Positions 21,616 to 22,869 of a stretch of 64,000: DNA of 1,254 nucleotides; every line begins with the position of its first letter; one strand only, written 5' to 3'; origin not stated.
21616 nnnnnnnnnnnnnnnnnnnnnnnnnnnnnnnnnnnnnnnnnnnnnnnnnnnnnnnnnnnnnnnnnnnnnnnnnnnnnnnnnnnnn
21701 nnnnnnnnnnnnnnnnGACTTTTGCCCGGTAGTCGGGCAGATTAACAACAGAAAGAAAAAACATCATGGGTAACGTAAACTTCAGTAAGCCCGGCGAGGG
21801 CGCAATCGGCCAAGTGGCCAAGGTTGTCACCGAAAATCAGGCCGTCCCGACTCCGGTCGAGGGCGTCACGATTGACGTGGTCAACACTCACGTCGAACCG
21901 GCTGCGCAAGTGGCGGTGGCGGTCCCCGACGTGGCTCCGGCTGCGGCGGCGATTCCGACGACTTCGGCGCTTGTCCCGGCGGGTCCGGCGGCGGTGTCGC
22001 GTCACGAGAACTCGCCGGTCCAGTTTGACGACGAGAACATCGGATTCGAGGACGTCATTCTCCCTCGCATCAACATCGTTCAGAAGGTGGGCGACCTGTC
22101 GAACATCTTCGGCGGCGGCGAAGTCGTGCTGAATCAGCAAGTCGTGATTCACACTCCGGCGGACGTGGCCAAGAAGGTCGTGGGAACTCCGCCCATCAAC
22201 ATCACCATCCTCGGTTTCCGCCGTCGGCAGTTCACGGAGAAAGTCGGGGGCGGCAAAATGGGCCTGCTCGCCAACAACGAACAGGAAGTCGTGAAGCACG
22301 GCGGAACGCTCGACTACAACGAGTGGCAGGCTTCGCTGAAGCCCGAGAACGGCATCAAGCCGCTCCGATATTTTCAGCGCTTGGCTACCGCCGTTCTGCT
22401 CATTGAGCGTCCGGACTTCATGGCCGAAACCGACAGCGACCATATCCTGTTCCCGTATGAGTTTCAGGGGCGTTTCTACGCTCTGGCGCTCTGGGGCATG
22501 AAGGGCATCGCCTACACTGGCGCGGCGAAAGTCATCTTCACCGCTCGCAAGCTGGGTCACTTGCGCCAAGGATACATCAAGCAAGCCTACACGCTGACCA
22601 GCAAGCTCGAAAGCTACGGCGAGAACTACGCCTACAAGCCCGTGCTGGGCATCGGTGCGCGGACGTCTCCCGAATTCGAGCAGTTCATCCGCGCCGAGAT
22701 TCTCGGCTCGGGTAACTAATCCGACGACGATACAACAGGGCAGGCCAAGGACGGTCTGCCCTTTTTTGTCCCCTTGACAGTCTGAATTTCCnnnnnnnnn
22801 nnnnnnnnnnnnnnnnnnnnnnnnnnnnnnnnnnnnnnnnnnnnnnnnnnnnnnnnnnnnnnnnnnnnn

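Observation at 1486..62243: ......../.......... is strongly over-represented and strand-biased across the window, including inside genes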

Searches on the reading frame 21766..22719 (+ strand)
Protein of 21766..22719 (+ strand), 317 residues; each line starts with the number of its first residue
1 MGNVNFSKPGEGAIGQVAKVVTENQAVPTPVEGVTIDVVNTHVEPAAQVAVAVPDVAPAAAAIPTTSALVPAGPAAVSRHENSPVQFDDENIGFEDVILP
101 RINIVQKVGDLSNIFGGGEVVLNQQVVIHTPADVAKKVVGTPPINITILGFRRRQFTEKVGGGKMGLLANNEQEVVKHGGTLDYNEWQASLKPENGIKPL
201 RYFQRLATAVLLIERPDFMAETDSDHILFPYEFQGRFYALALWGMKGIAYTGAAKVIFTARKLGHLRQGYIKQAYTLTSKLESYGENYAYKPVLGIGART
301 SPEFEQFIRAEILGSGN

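Call 9: search_protein_families(library=phrogs, proteins=[window:21766-22719:+])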
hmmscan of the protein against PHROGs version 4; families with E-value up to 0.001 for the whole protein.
window:21766-22719:+ (317 aa): 0 families

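Call 13: search_protein_families(library=pfam, proteins=[window:21766-22719:+], max_evalue=0.01)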
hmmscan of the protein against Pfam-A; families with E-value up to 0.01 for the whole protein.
window:21766-22719:+ (317 aa): 0 families

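Call 67: search_solved_structures(query=window:21766-22719:+, max_evalue=1)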
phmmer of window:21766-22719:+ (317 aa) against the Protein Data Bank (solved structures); distinct sequences matched with E-value up to 1: 0.
